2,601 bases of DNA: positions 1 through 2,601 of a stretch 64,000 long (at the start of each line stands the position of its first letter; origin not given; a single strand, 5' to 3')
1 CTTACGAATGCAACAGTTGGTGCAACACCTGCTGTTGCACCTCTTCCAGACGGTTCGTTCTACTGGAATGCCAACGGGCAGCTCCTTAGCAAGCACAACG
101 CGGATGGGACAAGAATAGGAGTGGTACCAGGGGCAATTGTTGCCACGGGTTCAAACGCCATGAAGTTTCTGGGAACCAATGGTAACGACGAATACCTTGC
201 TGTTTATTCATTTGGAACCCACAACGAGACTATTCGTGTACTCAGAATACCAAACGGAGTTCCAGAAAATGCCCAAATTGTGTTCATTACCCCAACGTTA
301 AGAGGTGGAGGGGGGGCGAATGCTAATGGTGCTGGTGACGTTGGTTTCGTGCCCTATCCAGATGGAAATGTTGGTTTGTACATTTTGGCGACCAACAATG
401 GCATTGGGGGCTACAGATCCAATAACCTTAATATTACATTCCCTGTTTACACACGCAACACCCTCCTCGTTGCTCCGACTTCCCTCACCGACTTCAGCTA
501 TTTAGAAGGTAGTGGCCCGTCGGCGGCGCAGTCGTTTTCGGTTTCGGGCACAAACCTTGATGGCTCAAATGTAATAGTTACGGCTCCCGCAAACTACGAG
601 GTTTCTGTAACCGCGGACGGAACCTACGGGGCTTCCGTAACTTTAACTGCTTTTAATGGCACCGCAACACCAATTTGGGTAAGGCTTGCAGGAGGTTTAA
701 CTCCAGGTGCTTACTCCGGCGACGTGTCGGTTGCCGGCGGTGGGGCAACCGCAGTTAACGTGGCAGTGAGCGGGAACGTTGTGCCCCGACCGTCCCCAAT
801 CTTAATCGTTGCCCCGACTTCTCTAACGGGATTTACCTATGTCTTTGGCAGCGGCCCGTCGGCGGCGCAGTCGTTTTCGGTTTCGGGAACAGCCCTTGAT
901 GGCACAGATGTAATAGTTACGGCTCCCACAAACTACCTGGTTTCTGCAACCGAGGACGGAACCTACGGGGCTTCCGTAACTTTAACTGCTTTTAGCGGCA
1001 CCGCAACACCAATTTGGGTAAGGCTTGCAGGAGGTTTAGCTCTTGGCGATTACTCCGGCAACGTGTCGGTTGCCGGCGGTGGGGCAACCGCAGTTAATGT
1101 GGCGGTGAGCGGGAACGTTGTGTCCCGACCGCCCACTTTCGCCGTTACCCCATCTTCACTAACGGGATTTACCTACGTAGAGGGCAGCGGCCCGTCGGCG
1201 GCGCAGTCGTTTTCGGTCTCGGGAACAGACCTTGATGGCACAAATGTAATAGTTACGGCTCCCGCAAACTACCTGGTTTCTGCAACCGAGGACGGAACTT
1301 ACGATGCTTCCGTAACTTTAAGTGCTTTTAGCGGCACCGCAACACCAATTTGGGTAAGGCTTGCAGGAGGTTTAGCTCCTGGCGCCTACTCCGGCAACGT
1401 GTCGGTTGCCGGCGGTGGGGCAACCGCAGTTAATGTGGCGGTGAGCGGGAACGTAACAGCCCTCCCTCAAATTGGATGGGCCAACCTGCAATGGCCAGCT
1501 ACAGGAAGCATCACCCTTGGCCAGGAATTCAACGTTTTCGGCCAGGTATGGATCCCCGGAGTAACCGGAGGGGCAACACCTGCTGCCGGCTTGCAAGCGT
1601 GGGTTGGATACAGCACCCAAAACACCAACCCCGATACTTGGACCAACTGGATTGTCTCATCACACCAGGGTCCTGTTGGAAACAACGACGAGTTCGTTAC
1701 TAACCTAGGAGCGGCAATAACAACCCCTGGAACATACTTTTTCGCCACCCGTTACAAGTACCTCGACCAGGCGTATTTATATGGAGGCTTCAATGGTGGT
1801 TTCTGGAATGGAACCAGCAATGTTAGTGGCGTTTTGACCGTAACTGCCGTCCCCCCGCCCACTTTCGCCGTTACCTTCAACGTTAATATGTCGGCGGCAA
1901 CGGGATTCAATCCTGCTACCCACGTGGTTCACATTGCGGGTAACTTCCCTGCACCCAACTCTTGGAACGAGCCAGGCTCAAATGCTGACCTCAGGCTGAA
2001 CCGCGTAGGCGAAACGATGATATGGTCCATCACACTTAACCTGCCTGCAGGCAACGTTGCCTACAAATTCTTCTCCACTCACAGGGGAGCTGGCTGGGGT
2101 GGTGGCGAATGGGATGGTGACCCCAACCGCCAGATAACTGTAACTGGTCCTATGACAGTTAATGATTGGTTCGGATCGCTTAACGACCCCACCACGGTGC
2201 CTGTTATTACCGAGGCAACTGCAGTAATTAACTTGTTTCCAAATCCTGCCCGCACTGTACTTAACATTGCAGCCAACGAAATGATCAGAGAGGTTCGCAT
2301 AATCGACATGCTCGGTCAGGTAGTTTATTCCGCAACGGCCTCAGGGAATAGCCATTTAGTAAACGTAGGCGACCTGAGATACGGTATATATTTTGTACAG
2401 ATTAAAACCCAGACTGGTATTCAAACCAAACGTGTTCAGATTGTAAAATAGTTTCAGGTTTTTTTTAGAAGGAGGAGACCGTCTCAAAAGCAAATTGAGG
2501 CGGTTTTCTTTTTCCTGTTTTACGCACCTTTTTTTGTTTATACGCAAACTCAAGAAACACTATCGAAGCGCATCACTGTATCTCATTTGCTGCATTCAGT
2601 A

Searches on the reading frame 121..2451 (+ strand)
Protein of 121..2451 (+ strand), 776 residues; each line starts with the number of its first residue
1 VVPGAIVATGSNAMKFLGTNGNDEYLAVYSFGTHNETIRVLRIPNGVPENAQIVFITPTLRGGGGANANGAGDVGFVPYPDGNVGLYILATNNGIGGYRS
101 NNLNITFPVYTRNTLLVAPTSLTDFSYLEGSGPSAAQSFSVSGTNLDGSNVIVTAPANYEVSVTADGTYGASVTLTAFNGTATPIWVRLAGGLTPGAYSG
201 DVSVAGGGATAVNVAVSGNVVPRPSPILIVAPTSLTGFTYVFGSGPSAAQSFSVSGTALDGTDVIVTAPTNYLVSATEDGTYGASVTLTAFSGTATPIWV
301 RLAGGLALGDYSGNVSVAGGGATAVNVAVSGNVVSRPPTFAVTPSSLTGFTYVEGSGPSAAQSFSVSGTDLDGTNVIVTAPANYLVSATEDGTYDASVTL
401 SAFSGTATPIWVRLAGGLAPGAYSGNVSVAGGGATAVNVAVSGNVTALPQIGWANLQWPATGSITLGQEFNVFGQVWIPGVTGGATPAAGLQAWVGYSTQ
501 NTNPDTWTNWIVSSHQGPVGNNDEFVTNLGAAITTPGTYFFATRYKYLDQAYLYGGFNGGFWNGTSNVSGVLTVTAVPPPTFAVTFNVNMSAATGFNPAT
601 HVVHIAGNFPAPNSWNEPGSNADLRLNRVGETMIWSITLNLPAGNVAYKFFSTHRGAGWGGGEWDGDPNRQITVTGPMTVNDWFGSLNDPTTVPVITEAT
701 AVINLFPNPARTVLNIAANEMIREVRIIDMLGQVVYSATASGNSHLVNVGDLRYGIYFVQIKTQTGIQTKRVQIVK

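Call 69: search_protein_families(library=pfam, proteins=[window:121-2451:+], max_evalue=0.00001)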
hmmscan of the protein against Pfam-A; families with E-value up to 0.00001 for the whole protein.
window:121-2451:+ (776 aa): 1 family
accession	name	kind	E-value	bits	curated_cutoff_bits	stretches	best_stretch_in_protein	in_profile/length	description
PF18962.6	Por_Secre_tail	-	1.8e-12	47.8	27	1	705-774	1-75/75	Secretion system C-terminal sorting domain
